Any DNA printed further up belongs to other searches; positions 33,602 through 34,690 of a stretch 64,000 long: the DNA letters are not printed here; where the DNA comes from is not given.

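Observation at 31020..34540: Lower-GC islet: lexA, Dam-type MTase, HNH nuclease, zinc-ribbon protein and Gp37/Gp68-like three-Cys protein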

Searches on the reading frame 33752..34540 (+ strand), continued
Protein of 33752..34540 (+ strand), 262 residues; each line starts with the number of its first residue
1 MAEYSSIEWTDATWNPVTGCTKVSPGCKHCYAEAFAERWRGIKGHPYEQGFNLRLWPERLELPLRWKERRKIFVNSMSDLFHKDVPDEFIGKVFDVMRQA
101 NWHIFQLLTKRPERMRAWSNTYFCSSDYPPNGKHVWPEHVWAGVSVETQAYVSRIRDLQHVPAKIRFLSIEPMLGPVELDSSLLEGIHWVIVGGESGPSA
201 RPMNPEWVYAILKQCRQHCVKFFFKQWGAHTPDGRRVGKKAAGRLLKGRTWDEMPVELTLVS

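Call 60: fold_search(model_id=the predicted structure, library=pdb)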
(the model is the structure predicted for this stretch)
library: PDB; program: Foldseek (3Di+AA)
matches with E <= 10: 1029; with E <= 0.001: 0
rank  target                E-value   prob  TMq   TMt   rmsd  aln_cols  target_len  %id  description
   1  6dan_A                6.1e-03  0.84  0.31  0.26   9.5       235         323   11  PhdJ WT 2 Angstroms resolution (released 2019-04-10)
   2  1tqj_B                1.5e-02  0.80  0.30  0.35   6.7       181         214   10  Crystal structure of D-ribulose 5-phosphate 3-epimerase from Synechocystis to 1.6 angstrom resolution (released 2004-08-31)
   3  7tbv_B                1.6e-02  0.87  0.33  0.15   6.3       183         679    9  Crystal structure of the shikimate kinase + 3-dehydroquinate dehydratase + 3-dehydroshikimate dehydrogenase domains of (released 2022-03-16)
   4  5ks8_C                2.0e-02  0.72  0.34  0.18   7.3       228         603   13  Crystal structure of two-subunit pyruvate carboxylase from Methylobacillus flagellatus (released 2016-10-19)
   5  3ezs_A                2.8e-02  0.84  0.24  0.18   7.0       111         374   14  Crystal structure of aminotransferase AspB (NP_207418.1) from HELICOBACTER PYLORI 26695 at 2.19 A resolution (released 2008-11-18)
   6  1dl3_B                2.8e-02  0.77  0.31  0.38   7.3       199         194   16  CRYSTAL STRUCTURE OF MUTUALLY GENERATED MONOMERS OF DIMERIC PHOSPHORIBOSYLANTRANILATE ISOMERASE FROM THERMOTOGA MARITI (released 1999-12-27)
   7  7bi7_B                2.8e-02  0.66  0.29  0.28   8.7       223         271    9  An Unexpected P-Cluster like Intermediate En Route to the Nitrogenase FeMo-co (released 2021-03-10)
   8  4rh0                  3.1e-02  0.87  0.36  0.29   5.4       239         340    8  Spore photoproduct lyase C140A/S76C mutant with bound AdoMet (released 2014-10-22)
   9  2a3l                  3.1e-02  0.33  0.27  0.14   8.5       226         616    9  X-Ray Structure of Adenosine 5'-Monophosphate Deaminase from Arabidopsis Thaliana in Complex with Coformycin 5'-Phosphat (released 2005-07-19)
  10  1o66_E                3.3e-02  0.82  0.26  0.28   4.6       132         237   11  Crystal structure of 3-methyl-2-oxobutanoate hydroxymethyltransferase (released 2003-11-11)
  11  9dfw_A                3.3e-02  0.80  0.37  0.34   9.0       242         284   10  X-ray crystal structure of an engineered Viperin-like enzyme from T. virens with bound CTP and SAM (released 2025-02-12)
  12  6b4c_I                3.8e-02  0.75  0.36  0.37   9.3       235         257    9  Structure of Viperin from Trichoderma virens (released 2018-07-25)
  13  8yp2_C                3.8e-02  0.14  0.23  0.21  13.7       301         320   11  the crystal structure of inactive Magnaporthe grisea oxidoreductase in complex with NADP and Glycerol (released 2025-03-19)
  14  4fhc                  4.0e-02  0.75  0.35  0.28   6.0       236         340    8  Spore photoproduct lyase (released 2012-07-18)
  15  6b4c_C                4.3e-02  0.77  0.38  0.38   9.5       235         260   11  Structure of Viperin from Trichoderma virens (released 2018-07-25)
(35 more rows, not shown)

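Call 62: search_dna_similar(query=window:33752-34540:+, collection=phages, mode=protein, max_rows=25)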
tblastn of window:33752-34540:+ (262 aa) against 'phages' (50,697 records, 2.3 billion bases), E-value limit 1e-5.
Records with a match: 181; places in all: 183; records where one place covers at least 80% of the query: 166.
Best place of each record, by identity: 60-80% 5; <60% 176.
By first word of the organism name: Mycobacterium 55; Gordonia 49; Burkholderia 15; Bacteriophage 7; Rhizobium 5; Microcystis 5; Xanthomonas 5; Enterocloster 5; Synechococcus 4; Natrialba 4; and 17 more.
By host as written in the record: Gordonia terrae 3612 43; Mycobacterium smegmatis mc2 155 20; - 13; Mycobacterium smegmatis mc#155 10; Burkholderia sp. 6; Gordonia terrae CAG3 5; Mycobacterium smegmatis mc2155 5; Mycobacteruim smegmatis mc2 155 4; and 54 more.
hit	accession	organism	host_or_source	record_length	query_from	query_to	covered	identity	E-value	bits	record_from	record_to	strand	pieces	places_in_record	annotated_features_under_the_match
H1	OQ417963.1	Mycobacterium phage prophiT36-2a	Mycobacterium abscessus T36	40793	1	255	97%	50.5%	3e-68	233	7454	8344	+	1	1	16: RNA methyltransferase | 15: DNA binding protein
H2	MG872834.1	Gordonia phage Confidence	Gordonia terrae 3612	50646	1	255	97%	49.5%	8e-70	238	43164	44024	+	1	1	65: hypothetical protein | 64: helix-turn-helix DNA binding protein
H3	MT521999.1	Gordonia Phage Jablanski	Gordonia terrae 3612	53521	1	259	99%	48.1%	9e-67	229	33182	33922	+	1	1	42: hypothetical protein | 43: methyltransferase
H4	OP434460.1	Gordonia phage Pytheas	Gordonia terrae 3612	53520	1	259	99%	48.1%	9e-67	229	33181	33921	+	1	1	42: hypothetical protein | 43: methyltransferase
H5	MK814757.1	Gordonia phage Fairfaxidum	Gordonia terrae 3612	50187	1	259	99%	48.1%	5e-66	227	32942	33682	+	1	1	42: hypothetical protein | 43: methyltransferase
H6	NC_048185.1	Gordonia phage Fairfaxidum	Gordonia terrae 3612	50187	1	259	99%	48.1%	5e-66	227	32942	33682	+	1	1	42: DUF5131 family protein | 43: methyltransferase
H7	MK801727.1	Gordonia phage ThankyouJordi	Gordonia terrae 3612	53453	1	255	97%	48.5%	3e-66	228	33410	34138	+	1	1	41: hypothetical protein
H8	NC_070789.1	Gordonia phage ThankyouJordi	Gordonia terrae 3612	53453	1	255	97%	48.5%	3e-66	228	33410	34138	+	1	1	41: hypothetical protein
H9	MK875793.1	Gordonia phage WelcomeAyanna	Gordonia terrae 3612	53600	1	255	97%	48.5%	3e-66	228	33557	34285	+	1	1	41: hypothetical protein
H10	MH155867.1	Gordonia phage Easley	Gordonia terrae CAG3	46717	1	255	97%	48.5%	4e-65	224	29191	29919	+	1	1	38: hypothetical protein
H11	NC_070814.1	Gordonia phage Easley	Gordonia terrae CAG3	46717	1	255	97%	48.5%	4e-65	224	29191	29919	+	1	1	38: hypothetical protein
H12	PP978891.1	Mycobacterium phage LunaStella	Mycobacterium smegmatis mc2155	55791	1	255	97%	48.3%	2e-70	240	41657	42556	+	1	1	64: hypothetical protein | 63: ASCE ATPase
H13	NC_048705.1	Mycobacterium phage TChen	Mycobacterium smegmatis mc2 155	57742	1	255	97%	48.3%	2e-70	240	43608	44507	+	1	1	66: Gp37/Gp68 family protein | 65: ATP-binding protein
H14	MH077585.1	Mycobacterium phage TChen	Mycobacterium smegmatis mc2 155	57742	1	255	97%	48.3%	2e-70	240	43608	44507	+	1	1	66: hypothetical protein | 65: hypothetical protein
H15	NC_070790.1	Gordonia phage Bosnia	Gordonia terrae 3612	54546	1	257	98%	47.7%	9e-66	226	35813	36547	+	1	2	44: hypothetical protein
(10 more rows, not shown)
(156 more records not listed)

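Call 64: get_annotated_region(hit=H6, flank=4000)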
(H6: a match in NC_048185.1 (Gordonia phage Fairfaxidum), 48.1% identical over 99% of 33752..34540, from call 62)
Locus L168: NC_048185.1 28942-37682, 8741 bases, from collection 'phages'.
description: Gordonia phage Fairfaxidum, complete genome.
organism: Gordonia phage Fairfaxidum (NCBI taxid 2572526)
taxonomy: Viruses; Duplodnaviria; Heunggongvirae; Uroviricota; Caudoviricetes; Fairfaxidumvirus; Fairfaxidumvirus fairfaxidum
host: Gordonia terrae 3612; source: soil; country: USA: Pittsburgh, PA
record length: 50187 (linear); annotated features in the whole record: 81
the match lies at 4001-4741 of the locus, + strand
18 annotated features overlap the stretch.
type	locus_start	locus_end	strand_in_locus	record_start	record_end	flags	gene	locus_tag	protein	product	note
CDS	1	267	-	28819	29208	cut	35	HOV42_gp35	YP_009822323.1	hypothetical protein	-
CDS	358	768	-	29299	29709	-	36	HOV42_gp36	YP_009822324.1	hypothetical protein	-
CDS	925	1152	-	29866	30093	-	37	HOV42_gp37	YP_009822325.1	hypothetical protein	-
CDS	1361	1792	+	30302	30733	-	38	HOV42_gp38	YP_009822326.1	hypothetical protein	-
CDS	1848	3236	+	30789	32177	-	39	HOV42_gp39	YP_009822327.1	integrase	integrase, (S-int)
CDS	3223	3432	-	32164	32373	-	40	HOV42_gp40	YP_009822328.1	DUF3263 domain-containing protein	-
CDS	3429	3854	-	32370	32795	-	41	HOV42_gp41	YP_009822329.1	metallo-protease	-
CDS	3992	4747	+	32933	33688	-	42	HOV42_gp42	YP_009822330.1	DUF5131 family protein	-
CDS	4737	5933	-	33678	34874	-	43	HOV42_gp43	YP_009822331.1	methyltransferase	-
CDS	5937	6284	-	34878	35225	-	44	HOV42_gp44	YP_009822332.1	immunity repressor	-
CDS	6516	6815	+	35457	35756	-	45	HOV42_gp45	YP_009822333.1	helix-turn-helix DNA binding domain protein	-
CDS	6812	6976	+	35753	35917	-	46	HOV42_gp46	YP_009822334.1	hypothetical protein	-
CDS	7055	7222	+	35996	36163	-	47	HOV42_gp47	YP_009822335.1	membrane protein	-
CDS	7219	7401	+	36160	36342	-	48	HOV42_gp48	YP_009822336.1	hypothetical protein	-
CDS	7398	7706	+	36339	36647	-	49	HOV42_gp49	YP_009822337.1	hypothetical protein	-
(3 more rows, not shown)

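Call 79: search_solved_structures(query=A3, max_evalue=10, show_alignments=2)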
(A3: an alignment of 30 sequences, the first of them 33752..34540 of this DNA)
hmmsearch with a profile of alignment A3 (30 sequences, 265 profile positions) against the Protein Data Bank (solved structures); distinct sequences matched with E-value up to 10: 0.

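Call 80: find_related_loci(query=A3, collection=viral_contigs, flank=4000)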
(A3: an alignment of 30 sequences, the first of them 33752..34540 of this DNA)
Query A3 (262 aa) in viral_contigs; peptide patterns used: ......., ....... (x = any residue, [..] = any of these).
599 stretches matched a pattern (row limit reached: there are more); 591 encode a relative of the query (tblastn E <= 1e-3); the best 80 are kept; 80 distinct loci.
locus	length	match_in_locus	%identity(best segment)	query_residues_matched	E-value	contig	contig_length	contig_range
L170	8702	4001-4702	60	1-255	3e-94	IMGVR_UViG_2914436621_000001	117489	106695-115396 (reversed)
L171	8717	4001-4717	56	1-256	8e-91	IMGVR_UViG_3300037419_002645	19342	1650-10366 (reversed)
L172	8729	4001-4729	55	1-260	7e-89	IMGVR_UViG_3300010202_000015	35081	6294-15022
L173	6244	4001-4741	56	1-250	2e-88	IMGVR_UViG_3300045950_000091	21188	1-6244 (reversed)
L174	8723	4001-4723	58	1-262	9e-88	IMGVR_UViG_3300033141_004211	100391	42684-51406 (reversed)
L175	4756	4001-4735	53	1-262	6e-87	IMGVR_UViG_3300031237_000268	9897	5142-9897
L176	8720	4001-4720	55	1-256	6e-86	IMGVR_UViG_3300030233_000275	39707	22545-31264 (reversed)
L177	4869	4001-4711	53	5-262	7e-85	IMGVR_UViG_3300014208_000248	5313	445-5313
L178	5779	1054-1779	52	1-259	2e-83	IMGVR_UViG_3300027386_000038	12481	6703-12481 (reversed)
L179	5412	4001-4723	53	1-262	1e-82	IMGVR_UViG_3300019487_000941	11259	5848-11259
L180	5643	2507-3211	53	1-256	2e-82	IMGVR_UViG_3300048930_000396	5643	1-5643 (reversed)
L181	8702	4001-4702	53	1-255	3e-82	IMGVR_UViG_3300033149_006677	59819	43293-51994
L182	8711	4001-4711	53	5-262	6e-82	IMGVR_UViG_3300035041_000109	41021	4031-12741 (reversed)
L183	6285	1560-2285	54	1-255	6e-82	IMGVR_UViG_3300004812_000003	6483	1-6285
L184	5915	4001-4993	46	1-255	5e-81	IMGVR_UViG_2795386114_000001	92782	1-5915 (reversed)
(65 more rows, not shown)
